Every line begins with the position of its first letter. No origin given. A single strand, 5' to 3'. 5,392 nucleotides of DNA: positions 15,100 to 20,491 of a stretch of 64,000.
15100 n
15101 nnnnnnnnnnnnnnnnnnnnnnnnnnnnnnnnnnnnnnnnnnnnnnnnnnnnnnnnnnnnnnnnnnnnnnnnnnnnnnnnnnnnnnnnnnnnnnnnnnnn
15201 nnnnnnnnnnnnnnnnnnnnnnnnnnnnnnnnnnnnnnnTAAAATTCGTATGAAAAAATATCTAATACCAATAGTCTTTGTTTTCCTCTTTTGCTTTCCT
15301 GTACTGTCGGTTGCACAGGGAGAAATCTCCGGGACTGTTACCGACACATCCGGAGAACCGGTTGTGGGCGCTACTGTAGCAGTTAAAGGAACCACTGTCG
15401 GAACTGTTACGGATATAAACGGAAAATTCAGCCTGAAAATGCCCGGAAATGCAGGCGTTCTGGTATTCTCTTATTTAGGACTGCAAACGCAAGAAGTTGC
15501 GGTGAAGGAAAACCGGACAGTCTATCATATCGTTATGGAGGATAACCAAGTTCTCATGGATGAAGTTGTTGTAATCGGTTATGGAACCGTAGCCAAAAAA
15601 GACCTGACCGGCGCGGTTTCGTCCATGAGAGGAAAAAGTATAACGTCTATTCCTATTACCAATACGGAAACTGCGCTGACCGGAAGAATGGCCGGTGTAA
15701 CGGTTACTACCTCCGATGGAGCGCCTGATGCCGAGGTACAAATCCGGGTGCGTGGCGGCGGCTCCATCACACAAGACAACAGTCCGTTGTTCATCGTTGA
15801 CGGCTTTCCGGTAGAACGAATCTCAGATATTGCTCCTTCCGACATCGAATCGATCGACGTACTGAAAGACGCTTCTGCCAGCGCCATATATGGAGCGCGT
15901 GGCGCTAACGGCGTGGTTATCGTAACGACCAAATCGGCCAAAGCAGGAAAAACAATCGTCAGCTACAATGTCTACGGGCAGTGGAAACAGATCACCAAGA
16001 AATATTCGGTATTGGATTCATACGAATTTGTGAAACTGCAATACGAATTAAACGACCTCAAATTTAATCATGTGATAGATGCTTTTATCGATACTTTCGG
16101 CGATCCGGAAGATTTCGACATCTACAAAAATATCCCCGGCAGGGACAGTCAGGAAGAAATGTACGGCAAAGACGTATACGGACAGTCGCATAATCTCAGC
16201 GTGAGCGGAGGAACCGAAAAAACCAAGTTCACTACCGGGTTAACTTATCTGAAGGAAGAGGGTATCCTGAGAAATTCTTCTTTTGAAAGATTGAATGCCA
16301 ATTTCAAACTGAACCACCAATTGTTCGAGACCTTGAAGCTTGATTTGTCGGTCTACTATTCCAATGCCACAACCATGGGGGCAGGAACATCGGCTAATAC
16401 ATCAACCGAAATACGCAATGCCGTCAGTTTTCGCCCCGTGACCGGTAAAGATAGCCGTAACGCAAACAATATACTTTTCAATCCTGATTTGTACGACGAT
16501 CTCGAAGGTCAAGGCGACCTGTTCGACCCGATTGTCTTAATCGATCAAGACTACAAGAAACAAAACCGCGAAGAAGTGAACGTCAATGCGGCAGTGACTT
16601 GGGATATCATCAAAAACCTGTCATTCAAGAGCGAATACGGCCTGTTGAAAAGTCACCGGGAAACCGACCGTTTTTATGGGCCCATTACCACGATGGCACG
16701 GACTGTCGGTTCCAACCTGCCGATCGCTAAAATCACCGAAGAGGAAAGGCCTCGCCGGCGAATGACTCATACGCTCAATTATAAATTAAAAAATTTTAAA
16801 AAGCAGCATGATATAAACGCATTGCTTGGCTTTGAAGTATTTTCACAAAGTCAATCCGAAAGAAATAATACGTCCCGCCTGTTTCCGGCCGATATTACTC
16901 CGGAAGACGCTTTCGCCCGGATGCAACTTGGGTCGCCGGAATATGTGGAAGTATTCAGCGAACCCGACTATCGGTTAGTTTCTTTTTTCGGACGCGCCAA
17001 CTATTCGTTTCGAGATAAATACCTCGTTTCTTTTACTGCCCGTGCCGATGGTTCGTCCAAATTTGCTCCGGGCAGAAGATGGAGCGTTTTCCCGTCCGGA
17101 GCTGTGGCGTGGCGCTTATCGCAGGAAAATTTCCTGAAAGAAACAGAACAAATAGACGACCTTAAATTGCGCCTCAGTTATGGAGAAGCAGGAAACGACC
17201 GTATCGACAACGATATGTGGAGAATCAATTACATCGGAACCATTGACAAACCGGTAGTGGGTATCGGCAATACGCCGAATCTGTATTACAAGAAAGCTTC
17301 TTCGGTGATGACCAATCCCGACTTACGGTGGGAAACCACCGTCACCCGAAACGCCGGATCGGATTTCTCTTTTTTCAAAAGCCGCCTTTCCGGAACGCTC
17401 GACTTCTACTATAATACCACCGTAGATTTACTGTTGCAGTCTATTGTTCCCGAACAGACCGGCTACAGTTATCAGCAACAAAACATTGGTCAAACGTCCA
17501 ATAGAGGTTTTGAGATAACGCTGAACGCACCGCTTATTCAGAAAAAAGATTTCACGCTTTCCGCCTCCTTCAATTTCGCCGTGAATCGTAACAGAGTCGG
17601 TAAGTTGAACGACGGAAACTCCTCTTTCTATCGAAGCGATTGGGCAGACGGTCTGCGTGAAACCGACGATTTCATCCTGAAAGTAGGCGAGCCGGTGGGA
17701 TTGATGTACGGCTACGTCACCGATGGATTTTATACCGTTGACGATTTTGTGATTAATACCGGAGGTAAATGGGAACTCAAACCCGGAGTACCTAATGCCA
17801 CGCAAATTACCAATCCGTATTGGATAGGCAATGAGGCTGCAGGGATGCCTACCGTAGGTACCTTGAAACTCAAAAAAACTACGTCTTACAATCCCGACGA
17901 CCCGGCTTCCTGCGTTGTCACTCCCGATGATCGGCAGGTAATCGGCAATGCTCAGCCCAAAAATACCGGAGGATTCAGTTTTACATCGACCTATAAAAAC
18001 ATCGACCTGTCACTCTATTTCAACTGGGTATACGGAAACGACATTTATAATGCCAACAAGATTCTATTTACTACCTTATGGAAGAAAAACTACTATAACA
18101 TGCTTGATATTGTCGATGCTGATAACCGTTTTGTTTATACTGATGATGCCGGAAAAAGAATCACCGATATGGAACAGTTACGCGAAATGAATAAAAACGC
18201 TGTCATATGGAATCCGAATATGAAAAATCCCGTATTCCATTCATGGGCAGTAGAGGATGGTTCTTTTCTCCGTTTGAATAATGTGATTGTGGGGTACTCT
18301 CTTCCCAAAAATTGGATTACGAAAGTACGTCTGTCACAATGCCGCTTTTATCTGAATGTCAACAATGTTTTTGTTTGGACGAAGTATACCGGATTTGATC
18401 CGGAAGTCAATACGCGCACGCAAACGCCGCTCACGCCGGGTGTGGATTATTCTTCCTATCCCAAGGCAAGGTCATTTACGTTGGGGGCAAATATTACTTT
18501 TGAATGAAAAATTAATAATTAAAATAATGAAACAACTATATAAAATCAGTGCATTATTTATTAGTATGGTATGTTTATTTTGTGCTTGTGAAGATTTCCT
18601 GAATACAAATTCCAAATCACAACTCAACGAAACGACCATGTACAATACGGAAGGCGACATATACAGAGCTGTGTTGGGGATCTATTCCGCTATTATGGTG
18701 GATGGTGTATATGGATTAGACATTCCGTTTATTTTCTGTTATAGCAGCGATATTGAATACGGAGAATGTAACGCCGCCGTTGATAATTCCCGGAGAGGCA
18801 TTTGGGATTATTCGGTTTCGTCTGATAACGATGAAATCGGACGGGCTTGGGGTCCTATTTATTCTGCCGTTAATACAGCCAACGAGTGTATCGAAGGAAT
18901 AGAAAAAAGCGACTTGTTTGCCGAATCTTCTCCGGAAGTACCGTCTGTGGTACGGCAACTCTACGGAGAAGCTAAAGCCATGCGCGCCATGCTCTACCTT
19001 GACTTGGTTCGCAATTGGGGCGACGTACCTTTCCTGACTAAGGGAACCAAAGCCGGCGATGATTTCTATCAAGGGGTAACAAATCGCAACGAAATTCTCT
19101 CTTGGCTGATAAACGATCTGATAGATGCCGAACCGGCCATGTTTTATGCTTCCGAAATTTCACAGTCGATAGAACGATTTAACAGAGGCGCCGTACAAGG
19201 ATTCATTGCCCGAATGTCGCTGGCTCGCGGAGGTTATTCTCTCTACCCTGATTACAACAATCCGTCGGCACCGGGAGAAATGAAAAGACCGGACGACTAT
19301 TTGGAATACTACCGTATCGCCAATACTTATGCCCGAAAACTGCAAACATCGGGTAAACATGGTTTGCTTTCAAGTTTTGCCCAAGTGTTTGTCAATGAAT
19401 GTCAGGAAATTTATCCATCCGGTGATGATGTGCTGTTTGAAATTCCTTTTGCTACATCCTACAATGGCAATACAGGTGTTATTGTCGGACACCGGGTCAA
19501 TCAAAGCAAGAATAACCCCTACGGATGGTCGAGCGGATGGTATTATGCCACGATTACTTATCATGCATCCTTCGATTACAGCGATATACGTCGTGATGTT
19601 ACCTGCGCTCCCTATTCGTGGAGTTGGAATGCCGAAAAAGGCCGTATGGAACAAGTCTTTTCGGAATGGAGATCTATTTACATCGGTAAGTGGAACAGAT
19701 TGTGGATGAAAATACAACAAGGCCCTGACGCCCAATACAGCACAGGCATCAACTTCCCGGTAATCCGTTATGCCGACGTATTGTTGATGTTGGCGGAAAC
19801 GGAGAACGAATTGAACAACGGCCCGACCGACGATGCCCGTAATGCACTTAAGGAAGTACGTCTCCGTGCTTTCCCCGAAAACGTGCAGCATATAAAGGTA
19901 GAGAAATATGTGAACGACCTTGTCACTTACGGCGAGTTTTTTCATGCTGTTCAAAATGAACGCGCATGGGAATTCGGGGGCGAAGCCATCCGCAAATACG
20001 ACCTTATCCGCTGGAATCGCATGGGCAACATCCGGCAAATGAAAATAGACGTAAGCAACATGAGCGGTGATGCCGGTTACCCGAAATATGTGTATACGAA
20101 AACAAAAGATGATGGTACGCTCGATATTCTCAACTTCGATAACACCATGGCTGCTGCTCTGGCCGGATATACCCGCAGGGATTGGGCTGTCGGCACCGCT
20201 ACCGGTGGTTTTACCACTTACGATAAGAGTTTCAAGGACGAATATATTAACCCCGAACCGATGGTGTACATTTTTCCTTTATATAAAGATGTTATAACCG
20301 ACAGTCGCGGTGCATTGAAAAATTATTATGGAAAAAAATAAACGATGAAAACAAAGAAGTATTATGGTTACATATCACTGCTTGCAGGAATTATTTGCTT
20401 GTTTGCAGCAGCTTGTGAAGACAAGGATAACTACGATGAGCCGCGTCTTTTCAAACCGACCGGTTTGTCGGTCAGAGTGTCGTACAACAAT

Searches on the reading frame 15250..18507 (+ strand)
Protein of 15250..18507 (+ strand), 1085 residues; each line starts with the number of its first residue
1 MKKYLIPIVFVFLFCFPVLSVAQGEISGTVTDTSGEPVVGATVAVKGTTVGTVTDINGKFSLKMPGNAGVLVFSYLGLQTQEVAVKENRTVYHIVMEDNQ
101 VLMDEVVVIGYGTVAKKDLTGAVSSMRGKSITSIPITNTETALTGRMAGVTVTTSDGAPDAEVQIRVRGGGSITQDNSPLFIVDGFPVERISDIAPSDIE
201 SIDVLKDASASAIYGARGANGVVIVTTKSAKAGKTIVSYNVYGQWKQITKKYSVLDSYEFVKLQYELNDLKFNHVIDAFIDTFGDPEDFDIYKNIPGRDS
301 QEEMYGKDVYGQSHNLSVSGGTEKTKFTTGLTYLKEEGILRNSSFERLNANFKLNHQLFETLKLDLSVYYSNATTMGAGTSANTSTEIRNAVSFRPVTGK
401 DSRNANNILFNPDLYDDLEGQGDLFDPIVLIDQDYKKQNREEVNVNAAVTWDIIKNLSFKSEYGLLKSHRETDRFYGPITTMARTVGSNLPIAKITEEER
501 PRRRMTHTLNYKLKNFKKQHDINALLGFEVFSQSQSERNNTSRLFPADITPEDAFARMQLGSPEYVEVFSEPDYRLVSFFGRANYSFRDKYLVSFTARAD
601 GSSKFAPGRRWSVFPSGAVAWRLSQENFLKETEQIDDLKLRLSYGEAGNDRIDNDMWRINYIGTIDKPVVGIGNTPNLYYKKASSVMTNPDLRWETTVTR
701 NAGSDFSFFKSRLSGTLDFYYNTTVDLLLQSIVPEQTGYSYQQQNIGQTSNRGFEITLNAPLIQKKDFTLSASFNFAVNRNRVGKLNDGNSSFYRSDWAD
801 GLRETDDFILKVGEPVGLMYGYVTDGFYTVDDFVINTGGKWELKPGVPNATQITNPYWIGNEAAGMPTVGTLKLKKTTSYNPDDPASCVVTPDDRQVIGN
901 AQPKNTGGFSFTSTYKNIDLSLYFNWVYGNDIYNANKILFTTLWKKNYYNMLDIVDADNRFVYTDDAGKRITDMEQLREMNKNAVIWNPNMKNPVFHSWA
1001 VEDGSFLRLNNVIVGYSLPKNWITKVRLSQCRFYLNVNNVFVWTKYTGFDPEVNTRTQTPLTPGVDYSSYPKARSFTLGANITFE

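Call 3: search_protein_families(library=pfam, proteins=[window:15250-18507:+], max_evalue=0.01)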
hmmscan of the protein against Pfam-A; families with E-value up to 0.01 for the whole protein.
window:15250-18507:+ (1085 aa): 3 families
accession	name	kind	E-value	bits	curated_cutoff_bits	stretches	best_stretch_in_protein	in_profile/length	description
PF13715.12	CarbopepD_reg_2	-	7.1e-21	74.5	32.2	1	26-108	1-88/88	CarboxypepD_reg-like domain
PF07715.20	Plug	-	3.7e-17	63.2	23.9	1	116-222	2-107/107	TonB-dependent Receptor Plug Domain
PF13620.12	CarboxypepD_reg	-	6.1e-12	46.2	32.3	1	26-89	2-73/82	Carboxypeptidase regulatory-like domain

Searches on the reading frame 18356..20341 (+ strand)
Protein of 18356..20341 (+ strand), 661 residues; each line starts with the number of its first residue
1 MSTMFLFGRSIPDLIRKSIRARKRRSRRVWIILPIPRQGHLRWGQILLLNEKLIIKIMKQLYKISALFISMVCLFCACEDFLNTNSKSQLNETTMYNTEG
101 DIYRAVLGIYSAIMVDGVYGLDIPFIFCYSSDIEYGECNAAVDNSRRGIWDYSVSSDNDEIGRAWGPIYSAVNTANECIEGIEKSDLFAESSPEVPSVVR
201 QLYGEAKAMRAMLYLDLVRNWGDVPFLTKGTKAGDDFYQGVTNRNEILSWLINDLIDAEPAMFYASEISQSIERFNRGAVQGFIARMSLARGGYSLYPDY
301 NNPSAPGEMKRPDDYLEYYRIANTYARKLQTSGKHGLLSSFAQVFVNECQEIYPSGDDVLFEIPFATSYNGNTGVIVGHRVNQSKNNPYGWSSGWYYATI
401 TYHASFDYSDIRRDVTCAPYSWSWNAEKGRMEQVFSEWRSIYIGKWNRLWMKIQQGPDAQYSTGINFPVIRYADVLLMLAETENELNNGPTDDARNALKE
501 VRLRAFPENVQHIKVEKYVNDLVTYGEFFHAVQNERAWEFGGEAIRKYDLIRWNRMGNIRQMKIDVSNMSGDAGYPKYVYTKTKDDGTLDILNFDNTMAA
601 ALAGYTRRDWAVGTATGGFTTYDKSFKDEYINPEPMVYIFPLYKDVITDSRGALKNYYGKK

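Call 3: search_protein_families(library=pfam, proteins=[window:18356-20341:+], max_evalue=0.01)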
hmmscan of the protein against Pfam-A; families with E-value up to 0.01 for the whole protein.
window:18356-20341:+ (661 aa): 2 families
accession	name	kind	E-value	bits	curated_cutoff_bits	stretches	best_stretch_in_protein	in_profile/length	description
PF07980.17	SusD_RagB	-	3.6e-26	92.9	23.1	1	359-656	3-294/297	SusD family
PF14322.12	SusD-like_3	-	9.1e-15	55.8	27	1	80-289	1-191/191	Starch-binding associating with outer membrane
